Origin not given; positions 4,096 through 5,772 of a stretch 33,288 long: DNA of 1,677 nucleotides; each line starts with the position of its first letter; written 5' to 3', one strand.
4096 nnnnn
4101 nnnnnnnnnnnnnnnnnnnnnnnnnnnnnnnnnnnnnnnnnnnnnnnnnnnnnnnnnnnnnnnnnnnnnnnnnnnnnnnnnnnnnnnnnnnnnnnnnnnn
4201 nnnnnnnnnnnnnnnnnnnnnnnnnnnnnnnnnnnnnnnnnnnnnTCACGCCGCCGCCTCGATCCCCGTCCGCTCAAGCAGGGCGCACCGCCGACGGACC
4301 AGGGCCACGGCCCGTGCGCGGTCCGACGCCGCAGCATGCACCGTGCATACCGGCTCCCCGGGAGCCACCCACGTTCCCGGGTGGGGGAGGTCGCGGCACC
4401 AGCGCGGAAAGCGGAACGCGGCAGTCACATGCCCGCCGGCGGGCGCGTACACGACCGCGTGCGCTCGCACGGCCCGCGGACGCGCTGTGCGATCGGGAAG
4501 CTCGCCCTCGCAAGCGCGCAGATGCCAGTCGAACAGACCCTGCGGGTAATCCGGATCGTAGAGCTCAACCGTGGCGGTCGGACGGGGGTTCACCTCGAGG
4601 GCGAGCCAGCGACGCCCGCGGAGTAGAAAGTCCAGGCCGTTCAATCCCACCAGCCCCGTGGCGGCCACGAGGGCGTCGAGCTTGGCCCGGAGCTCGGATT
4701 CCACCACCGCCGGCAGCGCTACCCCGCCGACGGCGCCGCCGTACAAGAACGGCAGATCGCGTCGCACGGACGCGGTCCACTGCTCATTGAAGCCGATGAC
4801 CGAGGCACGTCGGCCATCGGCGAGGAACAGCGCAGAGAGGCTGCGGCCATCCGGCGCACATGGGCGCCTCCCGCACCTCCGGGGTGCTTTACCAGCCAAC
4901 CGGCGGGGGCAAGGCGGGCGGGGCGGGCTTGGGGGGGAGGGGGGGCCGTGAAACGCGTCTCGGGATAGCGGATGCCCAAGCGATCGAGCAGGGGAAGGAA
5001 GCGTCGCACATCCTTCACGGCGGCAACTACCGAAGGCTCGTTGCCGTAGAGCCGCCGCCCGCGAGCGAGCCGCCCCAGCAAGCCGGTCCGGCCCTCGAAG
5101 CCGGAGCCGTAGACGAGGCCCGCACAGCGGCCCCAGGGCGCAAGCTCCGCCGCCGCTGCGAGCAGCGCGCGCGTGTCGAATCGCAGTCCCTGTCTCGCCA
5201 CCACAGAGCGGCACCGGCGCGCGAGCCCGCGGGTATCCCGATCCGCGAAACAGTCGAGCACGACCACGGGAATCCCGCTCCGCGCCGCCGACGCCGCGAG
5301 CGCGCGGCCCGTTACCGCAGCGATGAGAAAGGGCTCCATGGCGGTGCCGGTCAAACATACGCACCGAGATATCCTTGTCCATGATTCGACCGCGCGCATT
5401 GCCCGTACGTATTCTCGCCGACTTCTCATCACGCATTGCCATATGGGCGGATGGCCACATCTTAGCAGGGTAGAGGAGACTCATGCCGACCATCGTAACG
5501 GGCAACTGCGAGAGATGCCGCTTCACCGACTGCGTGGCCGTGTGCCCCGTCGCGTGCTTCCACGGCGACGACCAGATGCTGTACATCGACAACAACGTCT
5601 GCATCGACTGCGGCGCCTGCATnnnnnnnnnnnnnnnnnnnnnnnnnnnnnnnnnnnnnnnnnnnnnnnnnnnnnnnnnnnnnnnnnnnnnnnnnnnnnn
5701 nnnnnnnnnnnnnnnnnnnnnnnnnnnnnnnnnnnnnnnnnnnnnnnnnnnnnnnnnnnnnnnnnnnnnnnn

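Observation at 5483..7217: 7Fe ferredoxin plus FprA-type NADPH:ferredoxin reductase as the first two cistrons of the fwd-ftr-mch operon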

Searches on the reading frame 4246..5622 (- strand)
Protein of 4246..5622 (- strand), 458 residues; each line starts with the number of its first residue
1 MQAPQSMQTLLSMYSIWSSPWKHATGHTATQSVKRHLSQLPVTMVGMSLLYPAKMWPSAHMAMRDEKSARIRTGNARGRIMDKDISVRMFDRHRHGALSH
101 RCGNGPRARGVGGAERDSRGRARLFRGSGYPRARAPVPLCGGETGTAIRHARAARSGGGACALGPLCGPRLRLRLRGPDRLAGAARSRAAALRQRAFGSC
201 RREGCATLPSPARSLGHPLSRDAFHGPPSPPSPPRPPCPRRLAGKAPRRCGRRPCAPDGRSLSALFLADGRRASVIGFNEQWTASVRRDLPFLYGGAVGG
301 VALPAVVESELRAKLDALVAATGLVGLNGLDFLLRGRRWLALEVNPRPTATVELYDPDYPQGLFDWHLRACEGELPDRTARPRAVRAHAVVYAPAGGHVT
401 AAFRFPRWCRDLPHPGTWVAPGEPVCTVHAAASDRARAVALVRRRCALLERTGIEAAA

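Call 19: search_protein_families(library=pfam, proteins=[window:4246-5622:-], max_evalue=0.001)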
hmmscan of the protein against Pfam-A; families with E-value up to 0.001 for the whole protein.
window:4246-5622:- (458 aa): 1 family
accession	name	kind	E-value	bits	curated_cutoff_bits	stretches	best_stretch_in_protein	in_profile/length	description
PF02655.19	ATP-grasp_3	-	7.6e-11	42.8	23.2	1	258-351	70-160/160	ATP-grasp domain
